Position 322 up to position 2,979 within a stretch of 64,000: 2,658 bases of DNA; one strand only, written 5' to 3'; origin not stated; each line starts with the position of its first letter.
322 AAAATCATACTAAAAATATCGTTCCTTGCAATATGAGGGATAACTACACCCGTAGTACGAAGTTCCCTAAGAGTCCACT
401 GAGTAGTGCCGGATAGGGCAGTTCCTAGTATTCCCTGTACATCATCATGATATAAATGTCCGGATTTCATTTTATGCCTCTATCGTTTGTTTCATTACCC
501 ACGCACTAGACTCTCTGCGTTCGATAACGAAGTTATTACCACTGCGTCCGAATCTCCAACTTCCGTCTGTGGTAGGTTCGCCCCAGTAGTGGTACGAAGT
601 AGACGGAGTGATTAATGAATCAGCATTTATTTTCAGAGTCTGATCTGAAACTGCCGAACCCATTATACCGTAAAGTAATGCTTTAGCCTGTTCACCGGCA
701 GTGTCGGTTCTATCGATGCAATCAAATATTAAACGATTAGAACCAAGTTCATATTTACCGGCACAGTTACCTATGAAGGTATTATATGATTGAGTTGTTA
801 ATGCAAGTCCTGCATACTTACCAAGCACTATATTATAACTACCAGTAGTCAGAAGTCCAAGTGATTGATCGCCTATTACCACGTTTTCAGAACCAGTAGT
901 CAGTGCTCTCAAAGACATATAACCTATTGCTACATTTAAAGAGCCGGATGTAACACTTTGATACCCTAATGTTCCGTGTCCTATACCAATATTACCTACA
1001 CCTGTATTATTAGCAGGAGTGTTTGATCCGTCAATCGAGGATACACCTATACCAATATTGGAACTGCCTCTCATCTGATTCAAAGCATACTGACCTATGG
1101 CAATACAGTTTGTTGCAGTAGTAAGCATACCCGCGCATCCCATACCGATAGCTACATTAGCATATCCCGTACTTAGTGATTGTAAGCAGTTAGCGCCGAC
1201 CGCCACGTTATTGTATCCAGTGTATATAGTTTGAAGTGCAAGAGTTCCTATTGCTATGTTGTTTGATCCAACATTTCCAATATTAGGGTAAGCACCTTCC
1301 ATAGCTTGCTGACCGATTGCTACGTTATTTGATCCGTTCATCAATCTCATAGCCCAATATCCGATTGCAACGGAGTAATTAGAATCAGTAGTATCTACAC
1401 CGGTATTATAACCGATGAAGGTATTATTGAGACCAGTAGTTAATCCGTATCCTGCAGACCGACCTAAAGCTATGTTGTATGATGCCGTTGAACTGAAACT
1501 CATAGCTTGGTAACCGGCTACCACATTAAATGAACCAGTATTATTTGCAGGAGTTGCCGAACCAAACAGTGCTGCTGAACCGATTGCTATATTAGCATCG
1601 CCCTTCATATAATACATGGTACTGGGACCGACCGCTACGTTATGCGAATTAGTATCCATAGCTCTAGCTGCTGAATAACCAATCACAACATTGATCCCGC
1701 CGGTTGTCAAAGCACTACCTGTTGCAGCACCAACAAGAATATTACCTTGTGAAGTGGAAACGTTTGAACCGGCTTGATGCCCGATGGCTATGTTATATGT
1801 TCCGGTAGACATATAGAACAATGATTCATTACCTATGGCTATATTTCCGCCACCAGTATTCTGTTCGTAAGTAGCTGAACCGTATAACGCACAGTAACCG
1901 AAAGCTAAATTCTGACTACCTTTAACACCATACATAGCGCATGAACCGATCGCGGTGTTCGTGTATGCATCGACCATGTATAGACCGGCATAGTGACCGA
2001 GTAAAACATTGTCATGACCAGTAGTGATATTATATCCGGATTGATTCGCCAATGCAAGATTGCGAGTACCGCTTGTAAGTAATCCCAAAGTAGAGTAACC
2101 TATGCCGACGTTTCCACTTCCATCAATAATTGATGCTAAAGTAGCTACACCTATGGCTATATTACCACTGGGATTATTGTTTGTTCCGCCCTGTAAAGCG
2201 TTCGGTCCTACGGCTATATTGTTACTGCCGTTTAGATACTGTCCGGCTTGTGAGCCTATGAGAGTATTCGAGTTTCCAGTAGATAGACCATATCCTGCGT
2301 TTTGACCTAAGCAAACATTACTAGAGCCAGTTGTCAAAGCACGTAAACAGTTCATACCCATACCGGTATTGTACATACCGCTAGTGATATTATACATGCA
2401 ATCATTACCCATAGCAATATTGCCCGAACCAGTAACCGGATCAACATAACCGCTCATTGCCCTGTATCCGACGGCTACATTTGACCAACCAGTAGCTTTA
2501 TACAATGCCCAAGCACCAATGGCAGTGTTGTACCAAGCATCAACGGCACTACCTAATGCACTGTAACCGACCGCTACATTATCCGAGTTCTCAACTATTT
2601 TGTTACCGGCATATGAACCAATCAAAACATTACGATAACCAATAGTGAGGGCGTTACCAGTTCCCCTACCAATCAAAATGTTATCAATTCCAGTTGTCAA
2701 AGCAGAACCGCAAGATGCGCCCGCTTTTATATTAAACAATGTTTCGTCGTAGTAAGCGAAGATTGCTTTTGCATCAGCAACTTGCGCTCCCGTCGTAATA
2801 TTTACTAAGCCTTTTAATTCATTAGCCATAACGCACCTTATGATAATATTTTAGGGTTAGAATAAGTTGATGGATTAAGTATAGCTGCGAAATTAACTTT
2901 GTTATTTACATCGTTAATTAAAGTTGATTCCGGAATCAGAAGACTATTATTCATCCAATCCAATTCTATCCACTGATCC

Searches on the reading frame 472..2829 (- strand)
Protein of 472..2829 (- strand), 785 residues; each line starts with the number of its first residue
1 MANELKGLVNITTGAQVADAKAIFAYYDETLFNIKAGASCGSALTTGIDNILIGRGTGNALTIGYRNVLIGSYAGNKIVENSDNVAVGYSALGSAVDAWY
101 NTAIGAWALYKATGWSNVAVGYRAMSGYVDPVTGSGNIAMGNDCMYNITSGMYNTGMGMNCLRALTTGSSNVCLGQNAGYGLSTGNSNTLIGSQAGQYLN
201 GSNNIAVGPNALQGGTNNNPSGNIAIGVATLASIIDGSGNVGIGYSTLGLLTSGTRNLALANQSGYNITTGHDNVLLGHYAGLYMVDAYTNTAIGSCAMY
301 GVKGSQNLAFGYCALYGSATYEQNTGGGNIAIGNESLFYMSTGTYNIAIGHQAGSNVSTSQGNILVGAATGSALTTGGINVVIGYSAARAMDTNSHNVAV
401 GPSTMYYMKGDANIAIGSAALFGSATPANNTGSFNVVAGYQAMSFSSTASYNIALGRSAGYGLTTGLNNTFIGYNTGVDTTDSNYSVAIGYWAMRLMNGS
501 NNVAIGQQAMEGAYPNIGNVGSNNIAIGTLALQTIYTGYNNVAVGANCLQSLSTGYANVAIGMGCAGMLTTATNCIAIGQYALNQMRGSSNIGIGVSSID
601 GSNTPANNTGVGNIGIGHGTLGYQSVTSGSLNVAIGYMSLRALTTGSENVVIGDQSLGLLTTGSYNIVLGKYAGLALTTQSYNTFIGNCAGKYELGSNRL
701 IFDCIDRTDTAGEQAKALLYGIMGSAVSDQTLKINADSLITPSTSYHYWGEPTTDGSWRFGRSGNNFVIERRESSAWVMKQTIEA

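Call 14: search_protein_families(library=pfam, proteins=[window:472-2829:-], max_evalue=0.01)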
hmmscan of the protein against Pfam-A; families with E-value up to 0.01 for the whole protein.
window:472-2829:- (785 aa): 0 families

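Call 17: search_protein_families(library=phrogs, proteins=[window:472-2829:-], max_evalue=0.01)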
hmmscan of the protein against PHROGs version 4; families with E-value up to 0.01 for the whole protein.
window:472-2829:- (785 aa): 4 families
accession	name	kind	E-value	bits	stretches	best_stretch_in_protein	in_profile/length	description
phrog_6002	-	head and packaging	1.2e-69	236.1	6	82-194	700-809/1183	virion structural protein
phrog_4636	-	tail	4.2e-69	234.8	7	571-674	234-342/763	tail spike protein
phrog_23837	-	head and packaging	1.4e-52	180.3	4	481-684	190-384/507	virion structural protein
phrog_9624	-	unknown function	1.5e-21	77.7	4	116-226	243-345/411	-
